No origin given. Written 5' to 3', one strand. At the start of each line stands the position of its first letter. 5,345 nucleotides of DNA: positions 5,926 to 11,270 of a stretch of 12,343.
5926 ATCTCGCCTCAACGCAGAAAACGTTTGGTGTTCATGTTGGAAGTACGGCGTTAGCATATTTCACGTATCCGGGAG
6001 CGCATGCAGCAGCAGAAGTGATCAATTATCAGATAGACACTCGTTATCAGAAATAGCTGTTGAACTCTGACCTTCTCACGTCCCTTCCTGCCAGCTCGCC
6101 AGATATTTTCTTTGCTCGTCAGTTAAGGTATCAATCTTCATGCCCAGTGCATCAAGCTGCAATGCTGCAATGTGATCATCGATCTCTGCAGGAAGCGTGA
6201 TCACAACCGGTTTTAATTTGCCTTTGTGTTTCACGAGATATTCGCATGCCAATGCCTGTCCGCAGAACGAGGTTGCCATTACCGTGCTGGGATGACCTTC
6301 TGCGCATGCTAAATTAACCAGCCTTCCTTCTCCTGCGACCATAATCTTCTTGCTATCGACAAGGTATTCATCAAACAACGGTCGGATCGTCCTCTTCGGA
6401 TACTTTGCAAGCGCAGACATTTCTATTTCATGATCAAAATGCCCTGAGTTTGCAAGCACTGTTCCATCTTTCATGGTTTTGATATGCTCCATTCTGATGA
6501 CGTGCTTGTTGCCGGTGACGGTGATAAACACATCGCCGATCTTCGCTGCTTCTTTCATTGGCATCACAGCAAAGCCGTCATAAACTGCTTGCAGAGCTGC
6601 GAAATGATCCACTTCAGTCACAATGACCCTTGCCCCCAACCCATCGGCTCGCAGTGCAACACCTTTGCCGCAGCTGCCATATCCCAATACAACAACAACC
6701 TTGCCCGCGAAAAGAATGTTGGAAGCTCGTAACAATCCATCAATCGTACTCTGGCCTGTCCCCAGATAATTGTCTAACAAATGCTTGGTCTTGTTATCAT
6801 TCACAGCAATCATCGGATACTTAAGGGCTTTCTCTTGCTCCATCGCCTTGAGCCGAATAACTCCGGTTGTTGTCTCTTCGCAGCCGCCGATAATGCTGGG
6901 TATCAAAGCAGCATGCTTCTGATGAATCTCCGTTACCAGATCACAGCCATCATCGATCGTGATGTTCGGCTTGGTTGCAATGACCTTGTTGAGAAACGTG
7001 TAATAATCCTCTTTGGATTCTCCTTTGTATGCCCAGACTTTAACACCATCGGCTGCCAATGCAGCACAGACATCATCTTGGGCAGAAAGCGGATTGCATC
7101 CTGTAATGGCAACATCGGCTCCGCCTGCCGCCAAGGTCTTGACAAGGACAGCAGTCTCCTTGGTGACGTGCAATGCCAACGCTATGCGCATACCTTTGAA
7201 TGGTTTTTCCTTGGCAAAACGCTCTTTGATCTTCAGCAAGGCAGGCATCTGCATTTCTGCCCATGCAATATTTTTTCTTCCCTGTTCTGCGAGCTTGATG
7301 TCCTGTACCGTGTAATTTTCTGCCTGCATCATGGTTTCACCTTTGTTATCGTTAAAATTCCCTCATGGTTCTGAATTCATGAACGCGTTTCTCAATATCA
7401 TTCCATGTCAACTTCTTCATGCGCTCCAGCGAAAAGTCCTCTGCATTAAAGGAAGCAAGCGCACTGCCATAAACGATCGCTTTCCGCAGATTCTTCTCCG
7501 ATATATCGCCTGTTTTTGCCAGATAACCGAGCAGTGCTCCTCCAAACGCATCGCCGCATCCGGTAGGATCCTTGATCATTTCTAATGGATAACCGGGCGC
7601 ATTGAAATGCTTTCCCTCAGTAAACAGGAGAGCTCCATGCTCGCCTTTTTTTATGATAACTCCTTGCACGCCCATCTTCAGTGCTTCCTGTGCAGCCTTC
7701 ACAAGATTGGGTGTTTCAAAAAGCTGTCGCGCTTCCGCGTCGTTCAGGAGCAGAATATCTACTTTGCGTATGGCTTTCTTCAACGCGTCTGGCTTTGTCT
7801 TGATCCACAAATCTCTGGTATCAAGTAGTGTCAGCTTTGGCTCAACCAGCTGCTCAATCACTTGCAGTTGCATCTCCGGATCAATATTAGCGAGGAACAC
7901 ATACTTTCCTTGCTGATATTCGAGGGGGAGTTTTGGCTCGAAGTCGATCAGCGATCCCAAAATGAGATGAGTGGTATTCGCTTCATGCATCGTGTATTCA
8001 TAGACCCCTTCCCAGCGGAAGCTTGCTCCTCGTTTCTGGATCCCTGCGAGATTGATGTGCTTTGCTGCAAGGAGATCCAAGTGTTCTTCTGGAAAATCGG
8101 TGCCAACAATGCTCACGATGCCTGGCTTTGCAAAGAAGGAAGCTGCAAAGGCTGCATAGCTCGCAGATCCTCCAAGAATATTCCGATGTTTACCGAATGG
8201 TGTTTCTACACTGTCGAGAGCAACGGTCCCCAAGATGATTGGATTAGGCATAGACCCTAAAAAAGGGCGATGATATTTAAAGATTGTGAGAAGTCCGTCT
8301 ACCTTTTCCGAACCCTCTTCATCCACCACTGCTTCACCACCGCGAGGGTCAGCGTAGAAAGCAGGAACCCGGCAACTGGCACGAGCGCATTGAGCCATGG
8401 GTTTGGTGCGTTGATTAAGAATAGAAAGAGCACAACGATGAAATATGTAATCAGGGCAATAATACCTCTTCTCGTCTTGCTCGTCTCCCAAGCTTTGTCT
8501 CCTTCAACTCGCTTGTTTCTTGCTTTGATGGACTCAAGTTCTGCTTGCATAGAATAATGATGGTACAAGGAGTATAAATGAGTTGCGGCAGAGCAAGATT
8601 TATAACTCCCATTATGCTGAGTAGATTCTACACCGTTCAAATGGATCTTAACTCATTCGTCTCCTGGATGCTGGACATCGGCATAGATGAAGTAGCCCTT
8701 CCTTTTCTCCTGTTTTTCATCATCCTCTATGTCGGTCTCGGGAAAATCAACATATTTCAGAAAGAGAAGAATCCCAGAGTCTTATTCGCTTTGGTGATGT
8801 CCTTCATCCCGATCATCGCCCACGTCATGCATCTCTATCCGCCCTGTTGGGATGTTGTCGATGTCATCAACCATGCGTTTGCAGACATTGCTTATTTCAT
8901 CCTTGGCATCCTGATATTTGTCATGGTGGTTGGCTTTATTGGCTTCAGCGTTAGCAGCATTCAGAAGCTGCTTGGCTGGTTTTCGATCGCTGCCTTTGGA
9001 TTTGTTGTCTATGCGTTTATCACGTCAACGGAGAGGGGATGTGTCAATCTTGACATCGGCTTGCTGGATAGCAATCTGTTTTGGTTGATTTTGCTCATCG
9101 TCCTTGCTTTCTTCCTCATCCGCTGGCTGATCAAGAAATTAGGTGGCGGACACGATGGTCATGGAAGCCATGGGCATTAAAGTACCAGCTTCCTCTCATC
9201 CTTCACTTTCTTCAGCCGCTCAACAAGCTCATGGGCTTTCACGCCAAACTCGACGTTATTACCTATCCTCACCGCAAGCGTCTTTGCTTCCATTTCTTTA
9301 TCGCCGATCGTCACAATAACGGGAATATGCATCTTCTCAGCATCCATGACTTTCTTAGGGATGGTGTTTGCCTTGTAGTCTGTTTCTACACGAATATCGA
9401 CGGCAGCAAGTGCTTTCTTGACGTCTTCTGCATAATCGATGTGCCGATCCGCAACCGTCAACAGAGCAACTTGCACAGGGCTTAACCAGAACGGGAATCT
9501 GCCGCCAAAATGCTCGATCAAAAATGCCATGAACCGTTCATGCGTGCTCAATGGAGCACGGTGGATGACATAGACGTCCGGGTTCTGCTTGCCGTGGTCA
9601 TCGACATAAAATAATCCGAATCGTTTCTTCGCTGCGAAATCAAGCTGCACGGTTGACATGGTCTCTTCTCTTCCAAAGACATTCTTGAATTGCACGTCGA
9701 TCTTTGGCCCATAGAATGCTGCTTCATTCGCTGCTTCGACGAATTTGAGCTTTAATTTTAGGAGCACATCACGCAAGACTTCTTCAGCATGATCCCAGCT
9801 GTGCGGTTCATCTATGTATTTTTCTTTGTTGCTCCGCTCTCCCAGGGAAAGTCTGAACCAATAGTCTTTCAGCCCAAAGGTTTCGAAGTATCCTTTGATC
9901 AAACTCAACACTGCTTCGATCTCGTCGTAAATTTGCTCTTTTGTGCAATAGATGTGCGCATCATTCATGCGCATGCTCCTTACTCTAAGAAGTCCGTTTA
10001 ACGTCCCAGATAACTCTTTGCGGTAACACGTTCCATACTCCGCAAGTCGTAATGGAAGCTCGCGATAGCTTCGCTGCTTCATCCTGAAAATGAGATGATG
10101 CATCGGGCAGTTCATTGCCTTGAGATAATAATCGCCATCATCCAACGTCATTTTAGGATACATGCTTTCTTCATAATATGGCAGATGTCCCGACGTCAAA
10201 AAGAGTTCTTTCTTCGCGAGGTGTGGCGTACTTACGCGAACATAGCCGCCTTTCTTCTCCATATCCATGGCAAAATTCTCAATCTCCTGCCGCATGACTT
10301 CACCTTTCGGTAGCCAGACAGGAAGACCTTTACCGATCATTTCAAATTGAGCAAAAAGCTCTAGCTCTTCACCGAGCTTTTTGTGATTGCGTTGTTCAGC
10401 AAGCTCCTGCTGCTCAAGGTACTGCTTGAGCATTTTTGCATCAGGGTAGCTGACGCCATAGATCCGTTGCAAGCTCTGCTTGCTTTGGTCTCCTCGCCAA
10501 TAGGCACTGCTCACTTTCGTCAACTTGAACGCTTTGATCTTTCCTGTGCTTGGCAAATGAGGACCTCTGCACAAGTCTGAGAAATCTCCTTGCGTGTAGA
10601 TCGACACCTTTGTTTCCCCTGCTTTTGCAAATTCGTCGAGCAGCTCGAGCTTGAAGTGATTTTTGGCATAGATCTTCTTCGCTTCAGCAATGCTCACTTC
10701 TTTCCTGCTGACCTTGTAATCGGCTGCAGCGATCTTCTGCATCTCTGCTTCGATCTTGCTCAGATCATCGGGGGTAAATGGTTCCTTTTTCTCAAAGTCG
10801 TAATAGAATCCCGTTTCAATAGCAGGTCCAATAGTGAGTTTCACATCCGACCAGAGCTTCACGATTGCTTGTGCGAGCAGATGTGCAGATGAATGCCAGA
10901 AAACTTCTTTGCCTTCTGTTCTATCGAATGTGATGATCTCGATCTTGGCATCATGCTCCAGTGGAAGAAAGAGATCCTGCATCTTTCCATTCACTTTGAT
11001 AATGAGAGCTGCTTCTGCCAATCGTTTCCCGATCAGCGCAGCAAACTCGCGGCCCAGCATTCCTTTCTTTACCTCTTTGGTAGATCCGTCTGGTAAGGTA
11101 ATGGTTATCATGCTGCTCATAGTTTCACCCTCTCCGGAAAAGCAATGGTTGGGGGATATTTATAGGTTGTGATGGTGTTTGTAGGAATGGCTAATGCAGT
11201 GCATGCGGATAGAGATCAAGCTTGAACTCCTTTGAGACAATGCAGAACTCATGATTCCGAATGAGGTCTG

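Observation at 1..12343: The whole window is bounded by perfect 137-bp inverted repeats but encodes only housekeeping and regulatory genes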

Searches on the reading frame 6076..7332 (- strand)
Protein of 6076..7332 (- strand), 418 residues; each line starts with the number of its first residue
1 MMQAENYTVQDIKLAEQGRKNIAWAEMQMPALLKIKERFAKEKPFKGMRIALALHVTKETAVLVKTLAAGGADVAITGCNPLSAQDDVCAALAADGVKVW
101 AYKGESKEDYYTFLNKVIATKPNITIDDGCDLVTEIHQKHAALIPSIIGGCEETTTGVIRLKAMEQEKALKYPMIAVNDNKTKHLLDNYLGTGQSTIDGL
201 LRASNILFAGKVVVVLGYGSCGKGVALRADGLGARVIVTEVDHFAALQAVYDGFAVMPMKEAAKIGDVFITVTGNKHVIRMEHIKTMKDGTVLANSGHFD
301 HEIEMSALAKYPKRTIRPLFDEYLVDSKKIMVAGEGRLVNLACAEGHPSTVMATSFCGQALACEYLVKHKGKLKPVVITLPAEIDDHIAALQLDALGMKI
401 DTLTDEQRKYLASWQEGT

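Call 36: search_protein_families(library=pfam, proteins=[window:6076-7332:-], max_evalue=10)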
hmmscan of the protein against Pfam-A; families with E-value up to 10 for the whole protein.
window:6076-7332:- (418 aa): 7 families
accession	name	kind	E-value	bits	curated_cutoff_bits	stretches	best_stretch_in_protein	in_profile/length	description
PF05221.23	AdoHcyase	-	2.5e-68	230.9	25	2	6-138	1-138/299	S-adenosyl-L-homocysteine hydrolase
PF00670.27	AdoHcyase_NAD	-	7.1e-50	169.7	27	1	189-346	2-162/162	S-adenosyl-L-homocysteine hydrolase, NAD binding domain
PF02826.25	2-Hacid_dh_C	-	9.2e-08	32.1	25.1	1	208-297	34-127/178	D-isomer specific 2-hydroxyacid dehydrogenase, NAD binding domain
PF07991.19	KARI_N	-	1.7e-07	31.4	20.6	1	209-300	3-98/165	Acetohydroxy acid isomeroreductase, NADPH-binding domain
PF01262.27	AlaDh_PNT_C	-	0.2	11.5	23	1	213-293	31-125/214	Alanine dehydrogenase/PNT, C-terminal domain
PF10436.14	BCDHK_Adom3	-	0.22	11.9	24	1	106-155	57-109/160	Mitochondrial branched-chain alpha-ketoacid dehydrogenase kinase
PF03807.23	F420_oxidored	-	0.24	12.5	21.6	1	213-271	2-65/94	NADP oxidoreductase coenzyme F420-dependent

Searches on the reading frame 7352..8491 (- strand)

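Call 8: search_protein_families(library=pfam, proteins=[window:7352-8491:-], max_evalue=0.01)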
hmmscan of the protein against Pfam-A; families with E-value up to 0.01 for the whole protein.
window:7352-8491:- (379 aa): 2 families
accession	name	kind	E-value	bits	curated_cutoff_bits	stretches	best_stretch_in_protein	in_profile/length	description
PF00294.29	PfkB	-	3.1e-23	83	25.8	1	104-352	33-292/302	pfkB family carbohydrate kinase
PF08543.17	Phos_pyr_kin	-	0.00018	21.4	27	1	215-332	90-219/246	Phosphomethylpyrimidine kinase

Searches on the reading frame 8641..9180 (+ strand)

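Call 36: search_protein_families(library=pfam, proteins=[window:8641-9180:+], max_evalue=10)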
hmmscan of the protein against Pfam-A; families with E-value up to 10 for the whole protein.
window:8641-9180:+ (179 aa): 2 families
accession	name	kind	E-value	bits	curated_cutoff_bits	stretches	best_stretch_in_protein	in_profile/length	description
PF12669.12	FeoB_associated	-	0.11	13.2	27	1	149-167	6-24/44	FeoB-associated Cys-rich membrane protein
PF00951.23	Arteri_Gl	-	0.53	10.5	24.9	1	73-137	49-115/179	Arterivirus GL envelope glycoprotein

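Call 37: search_protein_families(library=phrogs, proteins=[window:8641-9180:+], max_evalue=0.001)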
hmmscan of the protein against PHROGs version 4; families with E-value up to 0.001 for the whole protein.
window:8641-9180:+ (179 aa): 0 families

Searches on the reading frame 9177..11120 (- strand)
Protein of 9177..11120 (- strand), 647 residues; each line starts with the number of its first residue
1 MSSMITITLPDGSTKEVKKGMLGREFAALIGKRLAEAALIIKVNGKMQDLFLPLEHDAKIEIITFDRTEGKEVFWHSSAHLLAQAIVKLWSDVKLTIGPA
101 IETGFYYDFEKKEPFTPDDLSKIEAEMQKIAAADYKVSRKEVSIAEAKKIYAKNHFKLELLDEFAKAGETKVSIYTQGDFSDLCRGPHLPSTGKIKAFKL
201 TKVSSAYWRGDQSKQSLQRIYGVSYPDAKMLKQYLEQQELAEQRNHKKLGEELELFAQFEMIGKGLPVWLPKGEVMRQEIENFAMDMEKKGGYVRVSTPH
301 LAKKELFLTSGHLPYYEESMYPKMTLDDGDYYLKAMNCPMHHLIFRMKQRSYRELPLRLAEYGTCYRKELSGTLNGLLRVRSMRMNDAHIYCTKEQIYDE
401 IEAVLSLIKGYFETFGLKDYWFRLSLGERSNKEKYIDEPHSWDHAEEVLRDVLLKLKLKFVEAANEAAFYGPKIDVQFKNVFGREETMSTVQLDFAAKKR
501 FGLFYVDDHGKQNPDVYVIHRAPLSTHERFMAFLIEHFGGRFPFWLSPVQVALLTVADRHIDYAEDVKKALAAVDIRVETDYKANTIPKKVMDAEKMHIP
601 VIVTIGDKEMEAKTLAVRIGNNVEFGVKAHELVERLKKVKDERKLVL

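Call 32: find_related_loci(query=window:9177-11120:-, collection=genome_contigs, flank=10000)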
Query window:9177-11120:- (647 aa) in genome_contigs; peptide patterns used: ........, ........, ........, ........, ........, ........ (x = any residue, [..] = any of these).
600 stretches matched a pattern (row limit reached: there are more); 589 encode a relative of the query (tblastn E <= 1e-3); the best 80 are kept; 80 distinct loci.
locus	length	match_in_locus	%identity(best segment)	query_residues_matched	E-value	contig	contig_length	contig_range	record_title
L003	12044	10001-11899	57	4-636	0e+0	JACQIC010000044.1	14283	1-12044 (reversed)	MAG: Candidatus Aenigmatarchaeota archaeon isolate NC_groundwater_1115_Ag_S-0.1um_41_83 S_p1_S3_coassembly_k141_1174139,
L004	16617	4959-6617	62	66-618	0e+0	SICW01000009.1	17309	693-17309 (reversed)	MAG: Candidatus Woesearchaeota archaeon isolate Baikal-deep-G139 BACOMB-DPANN-C33, whole genome shotgun sequence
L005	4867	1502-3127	61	76-618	0e+0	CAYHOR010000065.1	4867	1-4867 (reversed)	MAG TPA_asm: Candidatus Woesearchaeota archaeon isolate ERP119705_co14_558 genome assembly, contig: NODE_34162_length_48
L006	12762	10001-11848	50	3-621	0e+0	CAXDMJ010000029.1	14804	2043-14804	MAG TPA_asm: uncultured Candidatus Poseidoniales archaeon isolate SRR5788345_binner13_Refined_12 genome assembly, contig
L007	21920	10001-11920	49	3-638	0e+0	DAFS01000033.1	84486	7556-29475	MAG TPA_asm: Euryarchaeota archaeon UBA89 UBA89_contig_355, whole genome shotgun sequence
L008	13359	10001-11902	50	3-642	0e+0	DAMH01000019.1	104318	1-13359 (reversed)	MAG TPA_asm: Euryarchaeota archaeon UBA552 UBA552_contig_1934, whole genome shotgun sequence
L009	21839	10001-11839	50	3-618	0e+0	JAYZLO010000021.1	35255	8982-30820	MAG: Thermoplasmatota archaeon isolate XB_MAG308 DB_MAG308_0021, whole genome shotgun sequence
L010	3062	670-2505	50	4-618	0e+0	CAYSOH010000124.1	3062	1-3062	MAG TPA_asm: uncultured archaeon isolate SRP092796_co3_443 genome assembly, contig: NODE_97991_length_3062_cov_17.926505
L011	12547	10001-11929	48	3-647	0e+0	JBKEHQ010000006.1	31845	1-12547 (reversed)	MAG: Candidatus Thalassarchaeaceae archaeon isolate 3300057219_20 Ga0535636_0000207, whole genome shotgun sequence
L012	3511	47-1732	55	76-636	0e+0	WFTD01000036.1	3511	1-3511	MAG: Patescibacteria group bacterium isolate S139_126 k151_270647, whole genome shotgun sequence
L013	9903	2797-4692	49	3-636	0e+0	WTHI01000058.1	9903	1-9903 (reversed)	MAG: Methanobacteriota archaeon isolate PL34863bin_27 NODE_4032_length_9903_cov_77.309301, whole genome shotgun sequence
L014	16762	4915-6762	50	3-621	0e+0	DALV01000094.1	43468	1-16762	MAG TPA_asm: Euryarchaeota archaeon UBA105 UBA105_contig_1961, whole genome shotgun sequence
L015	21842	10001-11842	50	3-619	0e+0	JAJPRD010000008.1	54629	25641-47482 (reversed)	MAG: Candidatus Thalassarchaeaceae archaeon isolate MAG_45 20082D-01-04-S10-L004-001_147, whole genome shotgun sequence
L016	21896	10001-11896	49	3-636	0e+0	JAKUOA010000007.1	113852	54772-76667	MAG: Candidatus Thalassarchaeum sp. isolate ALOHA_A2.0_21 A2.0-MGIIb-O1-2_7, whole genome shotgun sequence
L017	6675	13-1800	51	37-633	0e+0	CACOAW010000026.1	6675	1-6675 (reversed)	MAG: uncultured Candidatus Poseidoniales archaeon isolate AH-287-M04 genome assembly, contig: AH-287-M04_NODE_26, whole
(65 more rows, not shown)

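Call 36: search_protein_families(library=pfam, proteins=[window:9177-11120:-], max_evalue=10)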
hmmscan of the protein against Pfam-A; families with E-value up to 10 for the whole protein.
window:9177-11120:- (647 aa): 5 families
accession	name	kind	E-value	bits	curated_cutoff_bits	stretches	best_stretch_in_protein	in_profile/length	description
PF00587.30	tRNA-synt_2b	-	3.4e-38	131.9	29.3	1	329-538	9-179/179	tRNA synthetase class II core domain (G, H, P, S and T)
PF07973.19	tRNA_SAD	-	1e-16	61.1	24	1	172-221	1-44/44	Threonyl and Alanyl tRNA synthetase second additional domain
PF03129.25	HGTP_anticodon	-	3.7e-16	59.5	21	1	550-638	1-93/94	Anticodon binding domain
PF02824.27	TGS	-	4.8e-11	43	22.2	1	5-64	1-60/60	TGS domain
PF19348.4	DUF5926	-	0.027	14.5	27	1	198-289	148-233/264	Family of unknown function (DUF5926)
